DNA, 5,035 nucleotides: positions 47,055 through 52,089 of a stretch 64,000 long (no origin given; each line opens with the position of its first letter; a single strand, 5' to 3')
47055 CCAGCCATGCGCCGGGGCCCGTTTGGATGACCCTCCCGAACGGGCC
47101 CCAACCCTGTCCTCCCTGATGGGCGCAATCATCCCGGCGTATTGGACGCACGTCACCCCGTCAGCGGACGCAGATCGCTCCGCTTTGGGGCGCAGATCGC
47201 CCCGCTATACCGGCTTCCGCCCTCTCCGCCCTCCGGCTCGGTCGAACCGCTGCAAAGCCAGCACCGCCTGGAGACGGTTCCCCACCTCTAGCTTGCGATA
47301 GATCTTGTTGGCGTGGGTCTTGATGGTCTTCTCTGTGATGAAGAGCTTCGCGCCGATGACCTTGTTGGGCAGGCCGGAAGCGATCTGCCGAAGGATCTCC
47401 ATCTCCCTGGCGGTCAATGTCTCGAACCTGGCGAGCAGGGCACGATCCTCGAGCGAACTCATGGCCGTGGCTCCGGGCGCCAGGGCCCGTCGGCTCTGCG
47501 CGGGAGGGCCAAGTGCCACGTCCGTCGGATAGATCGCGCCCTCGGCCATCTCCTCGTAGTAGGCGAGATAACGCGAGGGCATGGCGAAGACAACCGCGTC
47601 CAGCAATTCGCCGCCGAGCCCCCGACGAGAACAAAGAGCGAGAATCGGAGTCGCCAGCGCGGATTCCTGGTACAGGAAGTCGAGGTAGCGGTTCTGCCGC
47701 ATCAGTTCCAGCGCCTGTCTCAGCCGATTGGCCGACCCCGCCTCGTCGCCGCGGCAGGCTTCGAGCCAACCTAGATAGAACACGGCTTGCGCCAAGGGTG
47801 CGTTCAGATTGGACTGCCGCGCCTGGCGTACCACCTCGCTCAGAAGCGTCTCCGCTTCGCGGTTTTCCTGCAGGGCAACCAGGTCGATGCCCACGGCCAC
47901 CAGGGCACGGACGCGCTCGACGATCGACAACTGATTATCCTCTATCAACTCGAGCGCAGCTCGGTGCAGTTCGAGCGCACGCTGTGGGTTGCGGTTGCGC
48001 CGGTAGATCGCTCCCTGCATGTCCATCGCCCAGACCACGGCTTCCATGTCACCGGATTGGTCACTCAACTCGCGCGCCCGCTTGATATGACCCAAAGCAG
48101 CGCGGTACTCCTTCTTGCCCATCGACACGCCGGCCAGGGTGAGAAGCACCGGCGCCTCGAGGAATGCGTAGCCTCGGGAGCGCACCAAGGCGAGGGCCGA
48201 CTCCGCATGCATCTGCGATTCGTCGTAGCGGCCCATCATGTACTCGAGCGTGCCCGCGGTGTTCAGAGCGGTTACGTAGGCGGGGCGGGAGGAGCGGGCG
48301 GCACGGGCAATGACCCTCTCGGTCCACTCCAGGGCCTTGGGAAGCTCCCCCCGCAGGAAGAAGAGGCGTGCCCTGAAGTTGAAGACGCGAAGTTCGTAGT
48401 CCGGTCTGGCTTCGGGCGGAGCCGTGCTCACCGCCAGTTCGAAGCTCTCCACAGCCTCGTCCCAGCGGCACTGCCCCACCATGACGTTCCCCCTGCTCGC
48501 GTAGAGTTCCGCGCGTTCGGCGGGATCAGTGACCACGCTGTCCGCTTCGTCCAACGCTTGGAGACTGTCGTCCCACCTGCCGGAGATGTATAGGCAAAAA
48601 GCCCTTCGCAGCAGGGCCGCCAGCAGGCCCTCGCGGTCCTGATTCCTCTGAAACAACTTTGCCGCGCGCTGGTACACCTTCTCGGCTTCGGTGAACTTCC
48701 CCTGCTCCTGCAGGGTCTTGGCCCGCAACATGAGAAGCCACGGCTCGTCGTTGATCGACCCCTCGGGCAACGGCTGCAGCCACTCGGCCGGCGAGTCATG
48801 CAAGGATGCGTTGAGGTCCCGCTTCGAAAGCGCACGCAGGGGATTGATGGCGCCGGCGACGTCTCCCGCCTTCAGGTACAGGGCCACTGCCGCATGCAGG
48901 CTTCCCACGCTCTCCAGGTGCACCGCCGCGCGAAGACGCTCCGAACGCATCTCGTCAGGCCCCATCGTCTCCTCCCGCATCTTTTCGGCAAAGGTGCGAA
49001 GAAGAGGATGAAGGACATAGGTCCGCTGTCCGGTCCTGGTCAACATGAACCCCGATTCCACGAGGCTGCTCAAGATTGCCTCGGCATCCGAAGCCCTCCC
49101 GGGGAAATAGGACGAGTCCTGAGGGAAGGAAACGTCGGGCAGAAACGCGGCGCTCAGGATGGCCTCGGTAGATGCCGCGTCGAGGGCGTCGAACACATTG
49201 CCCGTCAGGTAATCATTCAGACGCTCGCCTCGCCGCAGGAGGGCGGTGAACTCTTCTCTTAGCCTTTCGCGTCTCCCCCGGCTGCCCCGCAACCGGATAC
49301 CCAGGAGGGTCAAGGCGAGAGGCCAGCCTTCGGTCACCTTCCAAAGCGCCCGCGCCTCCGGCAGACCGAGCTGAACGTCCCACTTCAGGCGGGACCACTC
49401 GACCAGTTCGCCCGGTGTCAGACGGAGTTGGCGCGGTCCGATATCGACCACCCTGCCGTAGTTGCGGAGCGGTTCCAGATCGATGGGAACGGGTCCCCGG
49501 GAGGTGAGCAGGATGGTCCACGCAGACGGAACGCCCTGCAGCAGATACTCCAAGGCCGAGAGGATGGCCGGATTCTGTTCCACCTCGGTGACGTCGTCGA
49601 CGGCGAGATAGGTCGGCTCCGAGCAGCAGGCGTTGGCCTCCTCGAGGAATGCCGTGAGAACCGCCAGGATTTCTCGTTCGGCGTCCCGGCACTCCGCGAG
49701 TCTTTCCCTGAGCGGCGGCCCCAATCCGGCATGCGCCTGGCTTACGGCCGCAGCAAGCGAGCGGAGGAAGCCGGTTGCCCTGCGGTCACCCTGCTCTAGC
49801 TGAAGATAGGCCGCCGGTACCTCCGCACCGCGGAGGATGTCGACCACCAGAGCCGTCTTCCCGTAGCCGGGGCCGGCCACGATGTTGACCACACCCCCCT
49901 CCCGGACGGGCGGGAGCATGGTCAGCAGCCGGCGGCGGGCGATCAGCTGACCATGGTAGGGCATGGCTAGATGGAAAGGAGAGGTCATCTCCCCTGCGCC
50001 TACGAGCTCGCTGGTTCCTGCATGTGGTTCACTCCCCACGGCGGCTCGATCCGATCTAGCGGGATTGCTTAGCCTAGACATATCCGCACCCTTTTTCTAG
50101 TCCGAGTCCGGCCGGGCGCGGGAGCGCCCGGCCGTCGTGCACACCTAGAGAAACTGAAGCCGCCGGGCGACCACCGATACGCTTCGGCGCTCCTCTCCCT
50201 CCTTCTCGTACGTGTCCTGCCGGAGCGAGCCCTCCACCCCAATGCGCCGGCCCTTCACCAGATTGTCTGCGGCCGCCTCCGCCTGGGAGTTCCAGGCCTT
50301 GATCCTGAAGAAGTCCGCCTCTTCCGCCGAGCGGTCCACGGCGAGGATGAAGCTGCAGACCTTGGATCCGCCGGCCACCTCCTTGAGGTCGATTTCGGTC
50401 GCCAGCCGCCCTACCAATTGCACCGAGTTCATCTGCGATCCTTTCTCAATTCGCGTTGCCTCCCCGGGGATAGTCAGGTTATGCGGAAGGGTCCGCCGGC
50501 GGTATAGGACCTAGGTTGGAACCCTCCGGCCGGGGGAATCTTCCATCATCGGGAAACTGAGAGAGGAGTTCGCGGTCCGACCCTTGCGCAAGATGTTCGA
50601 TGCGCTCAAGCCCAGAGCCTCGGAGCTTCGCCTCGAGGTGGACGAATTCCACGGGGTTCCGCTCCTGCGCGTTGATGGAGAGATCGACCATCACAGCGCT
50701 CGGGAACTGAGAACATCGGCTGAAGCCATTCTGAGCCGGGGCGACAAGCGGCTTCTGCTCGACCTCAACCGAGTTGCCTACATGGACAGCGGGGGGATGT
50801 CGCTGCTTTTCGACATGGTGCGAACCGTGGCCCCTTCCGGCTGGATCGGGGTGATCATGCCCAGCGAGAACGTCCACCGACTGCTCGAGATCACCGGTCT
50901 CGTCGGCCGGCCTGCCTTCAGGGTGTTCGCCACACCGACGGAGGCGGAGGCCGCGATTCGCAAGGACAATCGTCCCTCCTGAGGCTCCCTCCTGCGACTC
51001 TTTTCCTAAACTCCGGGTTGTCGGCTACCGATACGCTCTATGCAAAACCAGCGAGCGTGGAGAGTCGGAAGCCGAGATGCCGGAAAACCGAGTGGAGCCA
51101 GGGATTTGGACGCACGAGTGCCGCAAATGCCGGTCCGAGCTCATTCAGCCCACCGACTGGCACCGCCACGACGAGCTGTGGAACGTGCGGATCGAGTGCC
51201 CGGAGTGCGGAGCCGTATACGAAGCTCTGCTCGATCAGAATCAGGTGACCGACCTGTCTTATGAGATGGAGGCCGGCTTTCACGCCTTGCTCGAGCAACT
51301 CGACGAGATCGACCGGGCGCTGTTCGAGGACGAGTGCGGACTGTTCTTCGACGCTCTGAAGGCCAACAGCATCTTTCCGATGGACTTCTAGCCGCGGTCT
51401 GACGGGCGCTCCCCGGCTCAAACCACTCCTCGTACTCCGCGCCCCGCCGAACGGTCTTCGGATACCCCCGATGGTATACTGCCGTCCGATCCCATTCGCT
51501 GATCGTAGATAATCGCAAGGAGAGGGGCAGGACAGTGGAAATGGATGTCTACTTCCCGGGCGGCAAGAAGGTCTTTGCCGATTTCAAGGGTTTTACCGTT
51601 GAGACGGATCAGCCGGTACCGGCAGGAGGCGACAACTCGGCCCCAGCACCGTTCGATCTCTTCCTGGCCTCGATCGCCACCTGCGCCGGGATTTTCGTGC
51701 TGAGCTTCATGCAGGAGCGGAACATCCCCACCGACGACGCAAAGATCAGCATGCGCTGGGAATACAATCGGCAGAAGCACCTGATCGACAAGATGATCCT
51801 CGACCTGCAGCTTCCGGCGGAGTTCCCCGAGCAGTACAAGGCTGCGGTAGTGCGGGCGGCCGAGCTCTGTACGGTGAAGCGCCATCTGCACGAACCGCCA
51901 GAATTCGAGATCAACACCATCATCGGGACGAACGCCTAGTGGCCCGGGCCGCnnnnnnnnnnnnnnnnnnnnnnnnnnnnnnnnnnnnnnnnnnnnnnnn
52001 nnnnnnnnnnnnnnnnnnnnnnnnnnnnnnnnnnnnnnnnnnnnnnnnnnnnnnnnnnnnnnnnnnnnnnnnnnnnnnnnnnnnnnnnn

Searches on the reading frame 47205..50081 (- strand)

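Call 19: search_protein_families(library=ncbifam, proteins=[window:47205-50081:-], max_evalue=0.00001)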
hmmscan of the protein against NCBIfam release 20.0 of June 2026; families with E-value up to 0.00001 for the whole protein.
window:47205-50081:- (958 aa): 16 families
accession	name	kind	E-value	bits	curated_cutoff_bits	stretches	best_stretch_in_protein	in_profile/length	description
NF003420.0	PRK04841.1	equivalog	5.3e-58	196.8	537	2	38-481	7-443/903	HTH-type transcriptional regulator MalT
NF047785.1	respo_reg_MadR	equivalog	1.2e-13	50.9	300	1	884-942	144-202/209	MadR family response regulator transcription factor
NF007505.1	PRK10100.1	equivalog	1.4e-12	47.7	250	1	884-941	140-197/204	biofilm master transcriptional regulator CsgD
NF007935.0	PRK10651.1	equivalog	3.9e-12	45.8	250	1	885-941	152-208/216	two-component system response regulator NarL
NF053520.1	HK_Porph_FimS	equivalog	4.7e-12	45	600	0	611-799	92-279/618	sensor histidine kinase FimS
TIGR03020.2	EpsA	equivalog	1.2e-10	41.5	170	1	879-940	179-242/247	XrtB/PEP-CTERM-associated transcriptional regulator EpsA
NF007708.0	PRK10403.1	equivalog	2.3e-10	40.3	343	1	885-943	150-209/215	nitrate/nitrite response regulator protein NarP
NF041830.1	RR_TF_ErdR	exception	1.3e-09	38.1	390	1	875-947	137-209/213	response regulator transcription factor ErdR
TIGR02917.1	PEP_TPR_lipo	equivalog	3.4e-09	35.1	312.2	1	454-631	63-221/899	XrtA/PEP-CTERM system TPR-repeat protein PrsT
NF052445.1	RespRegMctR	equivalog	2.9e-08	33.4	300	1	884-934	140-190/205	two-component system response regulator MctR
NF011896.0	PRK15369.1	equivalog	5.3e-08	32.7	242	1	886-936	147-197/211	two component system response regulator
NF052366.1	photon_PedR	equivalog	1.2e-07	31.8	120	1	888-940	2-54/74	photosynthetic electron transport-dependent transcriptional regulator PedR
NF040749.1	tetrathio_RR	equivalog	2.1e-07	30.9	290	1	872-944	117-189/191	tetrathionate respiration response regulator TtrR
NF041717.1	HaaA_phane_TPR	equivalog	3.3e-07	28.8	1125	0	604-796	633-824/882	cyclophane-containing RiPP biosynthesis TPR protein HaaT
NF007403.0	PRK09935.1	equivalog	5e-07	29.5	271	1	888-934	149-195/210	fimbria biosynthesis transcriptional regulator FimZ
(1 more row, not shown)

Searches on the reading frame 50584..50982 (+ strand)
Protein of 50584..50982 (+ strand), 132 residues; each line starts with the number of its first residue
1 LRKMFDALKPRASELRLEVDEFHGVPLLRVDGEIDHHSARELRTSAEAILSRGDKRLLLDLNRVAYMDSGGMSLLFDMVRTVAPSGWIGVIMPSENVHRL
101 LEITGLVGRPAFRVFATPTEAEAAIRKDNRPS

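Call 3: search_protein_families(library=pfam, proteins=[window:50584-50982:+], max_evalue=0.01)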
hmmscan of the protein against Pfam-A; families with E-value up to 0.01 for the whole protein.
window:50584-50982:+ (132 aa): 2 families
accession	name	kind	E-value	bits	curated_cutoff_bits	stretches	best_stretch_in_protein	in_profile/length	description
PF01740.26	STAS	-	2.2e-14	53.6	22.6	1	17-120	2-105/106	STAS domain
PF13466.11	STAS_2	-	4.2e-11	43.3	29.2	1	28-106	1-79/80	STAS domain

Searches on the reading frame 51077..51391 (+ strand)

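Call 3: search_protein_families(library=pfam, proteins=[window:51077-51391:+], max_evalue=0.01)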
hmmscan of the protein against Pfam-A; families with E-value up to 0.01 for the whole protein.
window:51077-51391:+ (104 aa): 3 families
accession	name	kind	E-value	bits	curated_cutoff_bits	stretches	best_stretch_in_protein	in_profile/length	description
PF02150.21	Zn_ribbon_RPB9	-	0.00071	19.8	25.2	0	35-50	18-33/36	RNA polymerases M/15 Kd subunit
PF05191.20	ADK_lid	-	0.0019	18.5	26.6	0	38-49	1-12/36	Adenylate kinase, active site lid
PF13717.11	Zn_ribbon_4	-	0.0043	17.4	30.3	0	38-49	2-13/36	zinc-ribbon domain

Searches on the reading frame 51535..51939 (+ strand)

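Call 3: search_protein_families(library=pfam, proteins=[window:51535-51939:+], max_evalue=0.01)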
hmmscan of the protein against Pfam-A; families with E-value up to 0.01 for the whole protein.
window:51535-51939:+ (134 aa): 1 family
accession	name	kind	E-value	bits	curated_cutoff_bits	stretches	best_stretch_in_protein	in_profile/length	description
PF02566.24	OsmC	-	1.4e-15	57.9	27.5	1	32-126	1-99/100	OsmC-like protein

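Call 4: search_protein_families(library=ncbifam, proteins=[window:51535-51939:+], max_evalue=0.01)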
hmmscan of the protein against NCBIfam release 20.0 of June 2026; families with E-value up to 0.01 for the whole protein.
window:51535-51939:+ (134 aa): 2 families
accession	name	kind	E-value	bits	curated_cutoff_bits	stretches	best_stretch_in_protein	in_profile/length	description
TIGR03549.1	TIGR03549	equivalog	1.2e-24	86.6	900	1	3-129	2-128/723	OsmC domain/YcaO domain-containing protein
NF041052.1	OsmC_like_Se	domain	8.7e-13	48.4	95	1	16-128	19-140/144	OsmC-related (seleno)protein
